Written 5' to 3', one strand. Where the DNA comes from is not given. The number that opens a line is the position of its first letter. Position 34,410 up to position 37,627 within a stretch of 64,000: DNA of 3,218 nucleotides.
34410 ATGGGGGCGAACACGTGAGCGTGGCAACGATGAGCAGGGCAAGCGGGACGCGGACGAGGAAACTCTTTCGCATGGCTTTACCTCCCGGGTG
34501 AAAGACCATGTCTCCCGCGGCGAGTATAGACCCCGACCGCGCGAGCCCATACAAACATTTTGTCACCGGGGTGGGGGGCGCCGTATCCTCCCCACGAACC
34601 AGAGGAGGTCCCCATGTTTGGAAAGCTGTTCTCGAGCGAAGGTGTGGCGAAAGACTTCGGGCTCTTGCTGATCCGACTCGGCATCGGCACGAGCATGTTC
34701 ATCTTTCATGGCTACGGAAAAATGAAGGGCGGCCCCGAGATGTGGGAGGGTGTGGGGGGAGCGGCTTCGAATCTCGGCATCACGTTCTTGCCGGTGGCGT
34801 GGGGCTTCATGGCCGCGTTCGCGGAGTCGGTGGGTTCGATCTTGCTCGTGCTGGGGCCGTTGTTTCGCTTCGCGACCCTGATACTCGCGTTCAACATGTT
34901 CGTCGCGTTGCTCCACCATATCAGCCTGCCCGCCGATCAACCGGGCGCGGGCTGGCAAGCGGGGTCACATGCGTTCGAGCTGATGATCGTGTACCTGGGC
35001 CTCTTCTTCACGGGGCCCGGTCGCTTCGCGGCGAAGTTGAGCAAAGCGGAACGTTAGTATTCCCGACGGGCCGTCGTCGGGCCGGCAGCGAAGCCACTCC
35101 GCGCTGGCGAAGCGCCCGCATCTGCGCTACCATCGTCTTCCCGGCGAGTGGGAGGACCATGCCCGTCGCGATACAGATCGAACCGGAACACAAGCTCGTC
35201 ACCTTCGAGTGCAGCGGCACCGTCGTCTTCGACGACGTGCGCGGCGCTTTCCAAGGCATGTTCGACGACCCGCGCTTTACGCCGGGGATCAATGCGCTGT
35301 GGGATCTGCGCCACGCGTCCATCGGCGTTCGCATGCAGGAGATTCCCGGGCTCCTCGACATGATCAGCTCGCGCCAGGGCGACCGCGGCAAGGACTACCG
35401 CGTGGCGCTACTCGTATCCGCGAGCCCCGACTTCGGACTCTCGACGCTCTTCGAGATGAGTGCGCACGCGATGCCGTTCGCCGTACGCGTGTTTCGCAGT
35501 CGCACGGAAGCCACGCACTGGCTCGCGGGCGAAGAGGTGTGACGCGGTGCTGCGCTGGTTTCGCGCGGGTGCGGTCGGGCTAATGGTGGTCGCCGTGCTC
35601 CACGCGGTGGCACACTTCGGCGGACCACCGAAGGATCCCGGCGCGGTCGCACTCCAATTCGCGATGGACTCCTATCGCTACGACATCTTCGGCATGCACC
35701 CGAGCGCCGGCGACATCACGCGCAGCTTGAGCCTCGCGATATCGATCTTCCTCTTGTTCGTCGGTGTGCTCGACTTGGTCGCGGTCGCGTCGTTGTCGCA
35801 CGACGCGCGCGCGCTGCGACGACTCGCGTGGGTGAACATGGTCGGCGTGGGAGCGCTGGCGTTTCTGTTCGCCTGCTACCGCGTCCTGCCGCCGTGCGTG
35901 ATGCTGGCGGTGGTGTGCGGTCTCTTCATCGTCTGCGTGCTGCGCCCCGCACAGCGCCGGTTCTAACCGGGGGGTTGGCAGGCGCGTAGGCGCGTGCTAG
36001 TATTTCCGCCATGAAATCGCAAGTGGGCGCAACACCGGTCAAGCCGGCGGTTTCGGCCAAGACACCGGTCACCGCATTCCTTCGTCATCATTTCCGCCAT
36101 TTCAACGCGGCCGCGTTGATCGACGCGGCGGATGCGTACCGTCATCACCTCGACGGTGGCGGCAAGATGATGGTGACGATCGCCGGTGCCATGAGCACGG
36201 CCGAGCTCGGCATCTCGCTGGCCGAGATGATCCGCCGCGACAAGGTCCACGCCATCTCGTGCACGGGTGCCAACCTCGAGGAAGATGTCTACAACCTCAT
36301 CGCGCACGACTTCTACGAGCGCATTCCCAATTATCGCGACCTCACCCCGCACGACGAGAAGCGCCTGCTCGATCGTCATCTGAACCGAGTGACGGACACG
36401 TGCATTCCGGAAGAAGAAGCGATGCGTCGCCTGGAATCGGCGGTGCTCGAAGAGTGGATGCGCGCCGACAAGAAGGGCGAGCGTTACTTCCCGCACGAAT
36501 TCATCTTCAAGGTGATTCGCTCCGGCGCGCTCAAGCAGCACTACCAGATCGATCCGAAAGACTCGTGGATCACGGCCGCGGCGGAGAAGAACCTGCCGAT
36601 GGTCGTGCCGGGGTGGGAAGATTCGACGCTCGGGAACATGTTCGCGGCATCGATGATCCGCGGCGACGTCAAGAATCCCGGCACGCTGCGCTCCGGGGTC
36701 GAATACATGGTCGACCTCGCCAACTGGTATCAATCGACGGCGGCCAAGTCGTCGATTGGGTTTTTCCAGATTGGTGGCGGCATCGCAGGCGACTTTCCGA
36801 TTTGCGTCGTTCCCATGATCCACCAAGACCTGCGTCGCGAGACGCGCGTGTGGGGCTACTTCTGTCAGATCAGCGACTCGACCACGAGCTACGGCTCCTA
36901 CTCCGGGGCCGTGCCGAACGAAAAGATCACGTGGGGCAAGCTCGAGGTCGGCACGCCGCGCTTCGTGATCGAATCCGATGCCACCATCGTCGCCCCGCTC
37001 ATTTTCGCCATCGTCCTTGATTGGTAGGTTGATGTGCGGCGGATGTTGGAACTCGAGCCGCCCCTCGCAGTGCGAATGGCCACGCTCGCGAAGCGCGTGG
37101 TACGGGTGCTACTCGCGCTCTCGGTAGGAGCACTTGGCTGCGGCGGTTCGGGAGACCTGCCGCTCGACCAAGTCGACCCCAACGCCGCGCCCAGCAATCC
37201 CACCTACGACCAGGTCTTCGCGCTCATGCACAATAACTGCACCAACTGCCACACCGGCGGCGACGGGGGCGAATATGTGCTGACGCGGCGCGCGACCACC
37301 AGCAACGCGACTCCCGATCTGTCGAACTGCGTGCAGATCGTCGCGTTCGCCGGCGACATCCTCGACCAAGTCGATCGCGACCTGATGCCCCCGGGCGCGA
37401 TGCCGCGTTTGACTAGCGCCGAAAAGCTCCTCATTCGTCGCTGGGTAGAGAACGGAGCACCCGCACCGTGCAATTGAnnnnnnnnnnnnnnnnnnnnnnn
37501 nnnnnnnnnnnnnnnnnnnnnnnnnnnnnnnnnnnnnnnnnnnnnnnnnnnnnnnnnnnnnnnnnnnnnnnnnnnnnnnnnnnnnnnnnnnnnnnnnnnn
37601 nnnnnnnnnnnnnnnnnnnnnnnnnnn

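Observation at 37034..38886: c-type cytochrome lipoprotein plus a Cyc2-like fused cytochrome-porin: a candidate outer-membrane electron conduit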

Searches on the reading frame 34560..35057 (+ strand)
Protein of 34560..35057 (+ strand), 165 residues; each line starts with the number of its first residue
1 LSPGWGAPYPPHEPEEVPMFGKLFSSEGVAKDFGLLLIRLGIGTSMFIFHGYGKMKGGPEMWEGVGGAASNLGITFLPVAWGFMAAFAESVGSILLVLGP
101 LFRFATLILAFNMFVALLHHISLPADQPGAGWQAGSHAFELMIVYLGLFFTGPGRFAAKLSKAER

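Call 44: search_protein_families(library=pfam, proteins=[window:34560-35057:+], max_evalue=0.001)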
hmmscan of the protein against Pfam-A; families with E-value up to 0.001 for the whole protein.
window:34560-35057:+ (165 aa): 1 family
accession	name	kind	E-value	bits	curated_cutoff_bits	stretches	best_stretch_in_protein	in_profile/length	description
PF07681.17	DoxX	-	1.2e-11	45.5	23.6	1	34-118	1-81/85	DoxX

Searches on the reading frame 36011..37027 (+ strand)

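Call 3: search_protein_families(library=pfam, proteins=[window:36011-37027:+], max_evalue=1)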
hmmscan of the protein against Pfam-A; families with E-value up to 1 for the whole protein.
window:36011-37027:+ (338 aa): 2 families
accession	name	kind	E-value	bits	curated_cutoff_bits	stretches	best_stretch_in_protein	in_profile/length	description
PF01916.23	DS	-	7.1e-40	137.5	27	1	31-333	11-286/288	Deoxyhypusine synthase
PF07373.16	CAMP_factor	-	0.12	12.2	23.3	1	64-117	99-148/219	CAMP factor (Cfa)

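Call 4: search_protein_families(library=ncbifam, proteins=[window:36011-37027:+], max_evalue=1)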
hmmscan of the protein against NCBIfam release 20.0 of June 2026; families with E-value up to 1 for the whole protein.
window:36011-37027:+ (338 aa): 8 families
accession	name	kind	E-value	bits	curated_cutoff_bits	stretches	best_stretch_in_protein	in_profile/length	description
NF001980.1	PRK00770.1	equivalog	6.6e-34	117.5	450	1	13-336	5-321/350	homospermidine biosynthesis protein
NF002006.0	PRK00805.1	equivalog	2.2e-28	99.1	434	1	30-332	32-315/338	deoxyhypusine synthase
NF002630.0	PRK02301.1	equivalog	4.2e-25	88.7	364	1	30-335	36-311/318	deoxyhypusine synthase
NF002699.1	PRK02492.1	equivalog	3.2e-23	82.1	500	1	30-334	29-318/338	1,9-bis(guanidino)-5-aza-nonane synthase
TIGR00321.1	dhys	equivalog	6.4e-23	81.5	304.25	1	30-336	24-300/301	deoxyhypusine synthase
NF002294.1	PRK01221.1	equivalog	1.3e-22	80.6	350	1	29-333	23-298/300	deoxyhypusine synthase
NF003052.1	PRK03971.1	equivalog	3.2e-16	59.5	380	1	53-336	69-333/334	deoxyhypusine synthase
NF002177.0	PRK01022.1-5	subfamily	0.052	13.3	261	1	52-107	21-75/205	hypothetical protein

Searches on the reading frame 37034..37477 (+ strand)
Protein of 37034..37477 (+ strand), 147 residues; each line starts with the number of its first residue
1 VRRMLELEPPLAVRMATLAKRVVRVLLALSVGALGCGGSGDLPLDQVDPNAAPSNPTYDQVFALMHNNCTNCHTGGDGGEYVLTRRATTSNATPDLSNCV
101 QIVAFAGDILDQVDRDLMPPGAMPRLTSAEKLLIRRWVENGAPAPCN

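Call 3: search_protein_families(library=pfam, proteins=[window:37034-37477:+], max_evalue=1)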
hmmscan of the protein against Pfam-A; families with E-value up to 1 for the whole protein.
window:37034-37477:+ (147 aa): 5 families
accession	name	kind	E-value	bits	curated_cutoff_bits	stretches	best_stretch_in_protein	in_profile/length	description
PF13442.11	Cytochrome_CBB3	-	0.0036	18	27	1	59-125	4-55/68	Cytochrome C oxidase, cbb3-type, subunit III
PF14495.11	Cytochrom_C550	-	0.043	14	27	1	60-105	28-75/136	Cytochrome c-550 domain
PF14376.11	Haem_bd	-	0.052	14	27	1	53-74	26-47/133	Haem-binding domain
PF00034.26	Cytochrom_C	-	0.11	14.3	21.3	1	63-98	6-32/90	Cytochrome c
PF07545.19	Vg_Tdu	-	0.13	12.6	27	1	97-114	5-22/31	Vestigial/Tondu family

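Call 4: search_protein_families(library=ncbifam, proteins=[window:37034-37477:+], max_evalue=1)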
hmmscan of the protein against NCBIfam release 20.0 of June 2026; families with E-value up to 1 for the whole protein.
window:37034-37477:+ (147 aa): 2 families
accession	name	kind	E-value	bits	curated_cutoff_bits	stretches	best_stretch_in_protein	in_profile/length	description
NF045774.1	cytochro_C551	exception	0.033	14.1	118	1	20-75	3-56/110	cytochrome c551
NF033561.1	macrolact_Ik_Al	subfamily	0.076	11.6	300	1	14-86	261-334/561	albusnodin/ikarugamycin family macrolactam cyclase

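Call 9: find_homologous_proteins(query=window:37034-37477:+, max_evalue=0.001)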
Query window:37034-37477:+ (147 aa): 76 proteins with E <= 0.001 among 211 candidates.
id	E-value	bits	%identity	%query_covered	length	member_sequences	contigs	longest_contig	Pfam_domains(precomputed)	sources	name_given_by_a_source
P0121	1.7e-91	322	100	98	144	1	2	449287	-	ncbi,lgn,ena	-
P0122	1.2e-73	264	82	99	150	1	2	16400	-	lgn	-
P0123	1.0e-65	239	72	100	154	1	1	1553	-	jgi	jgi:uncharacterized membrane protein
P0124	1.7e-63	231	69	100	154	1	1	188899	-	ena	-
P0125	4.5e-57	210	64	99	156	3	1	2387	-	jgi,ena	jgi:mono/diheme cytochrome c family protein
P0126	3.0e-51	192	59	100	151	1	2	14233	-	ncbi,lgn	-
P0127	1.7e-50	189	60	99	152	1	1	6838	-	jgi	jgi:uncharacterized membrane protein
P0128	4.5e-50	188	70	76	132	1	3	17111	-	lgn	-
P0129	5.5e-50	187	64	88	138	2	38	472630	-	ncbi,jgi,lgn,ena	jgi:uncharacterized membrane protein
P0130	9.8e-50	187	56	99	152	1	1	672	-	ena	-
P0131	3.9e-49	185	57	99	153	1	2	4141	-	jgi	jgi:hypothetical protein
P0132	3.8e-48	181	66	76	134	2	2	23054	-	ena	-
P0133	5.3e-48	181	56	99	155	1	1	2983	-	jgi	jgi:uncharacterized membrane protein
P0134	1.0e-47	180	55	100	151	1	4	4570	-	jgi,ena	jgi:uncharacterized membrane protein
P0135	3.5e-47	178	66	76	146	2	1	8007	-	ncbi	-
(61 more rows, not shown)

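Call 57: predict_structure(alignment_id=A4)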
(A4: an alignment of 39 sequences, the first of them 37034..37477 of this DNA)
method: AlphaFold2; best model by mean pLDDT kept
length: 147 residues; sequences in the alignment: 39
mean_pLDDT: 66.7   pTM: 0.46
mean pLDDT of the five models: 66.7, 65.3, 57.1, 54.0, 52.0
residues with pLDDT >= 90: 0; 70-90: 70; 50-70: 49; < 50: 28
segments of 3 or more residues with pLDDT < 50: 36-40, 73-90
pLDDT, mean of each block of 10 residues (from residue 1): 58 81 85 58 61 74 69 45 41 66 76 74 71 83 54
secondary structure, 60 per line:
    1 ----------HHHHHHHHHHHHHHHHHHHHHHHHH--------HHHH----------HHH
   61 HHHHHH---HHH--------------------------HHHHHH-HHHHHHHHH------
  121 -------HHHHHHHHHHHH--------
elements in order: H11-35 H44-47 H58-66 H99-104 H106-114 H128-139

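Call 62: search_protein_families(library=pfam, alignment_id=A4, max_evalue=0.1)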
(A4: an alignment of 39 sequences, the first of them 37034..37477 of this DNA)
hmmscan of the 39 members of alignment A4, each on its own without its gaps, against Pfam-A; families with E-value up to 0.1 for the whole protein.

A. member 1, window:37034-37477:+ (147 aa): 3 families
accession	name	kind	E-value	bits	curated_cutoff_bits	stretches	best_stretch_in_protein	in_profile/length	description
PF13442.11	Cytochrome_CBB3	-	0.0036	18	27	1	59-125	4-55/68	Cytochrome C oxidase, cbb3-type, subunit III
PF14495.11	Cytochrom_C550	-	0.043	14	27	1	60-105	28-75/136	Cytochrome c-550 domain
PF14376.11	Haem_bd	-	0.052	14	27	0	53-74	26-47/133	Haem-binding domain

B. families by the number of members that match (of 39 scanned): 11 families
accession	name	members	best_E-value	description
PF14376.11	Haem_bd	37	5.5e-05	Haem-binding domain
PF13442.11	Cytochrome_CBB3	33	0.00019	Cytochrome C oxidase, cbb3-type, subunit III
PF00034.26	Cytochrom_C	17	0.0016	Cytochrome c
PF07635.16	PSCyt1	7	0.0053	Planctomycete cytochrome C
PF18892.5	DUF5651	1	0.021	Family of unknown function (DUF5651)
PF14495.11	Cytochrom_C550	1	0.043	Cytochrome c-550 domain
PF13808.11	DDE_Tnp_1_assoc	1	0.058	DDE_Tnp_1-associated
PF06474.18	LPAM_MltD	1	0.063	MltD lipid attachment motif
PF10643.14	Cytochrome-c551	1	0.064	Photosystem P840 reaction-centre cytochrome c-551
PF06934.16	CTI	1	0.065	Fatty acid cis/trans isomerase (CTI)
PF22311.1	DUF6970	1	0.087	Domain of unknown function (DUF6970)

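Call 77: search_solved_structures(query=A4, max_evalue=1)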
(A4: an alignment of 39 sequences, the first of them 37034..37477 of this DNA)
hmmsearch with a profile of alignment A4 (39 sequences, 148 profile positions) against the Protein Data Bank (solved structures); distinct sequences matched with E-value up to 1: 2.
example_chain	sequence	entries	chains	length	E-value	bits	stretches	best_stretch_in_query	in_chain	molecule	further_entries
9g83_v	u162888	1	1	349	0.19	14.7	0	39-76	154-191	Cbb3-type cytochrome c oxidase subunit CcoP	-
7w2j_C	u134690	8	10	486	0.26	14.2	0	60-86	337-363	Fructose dehydrogenase cytochrome subunit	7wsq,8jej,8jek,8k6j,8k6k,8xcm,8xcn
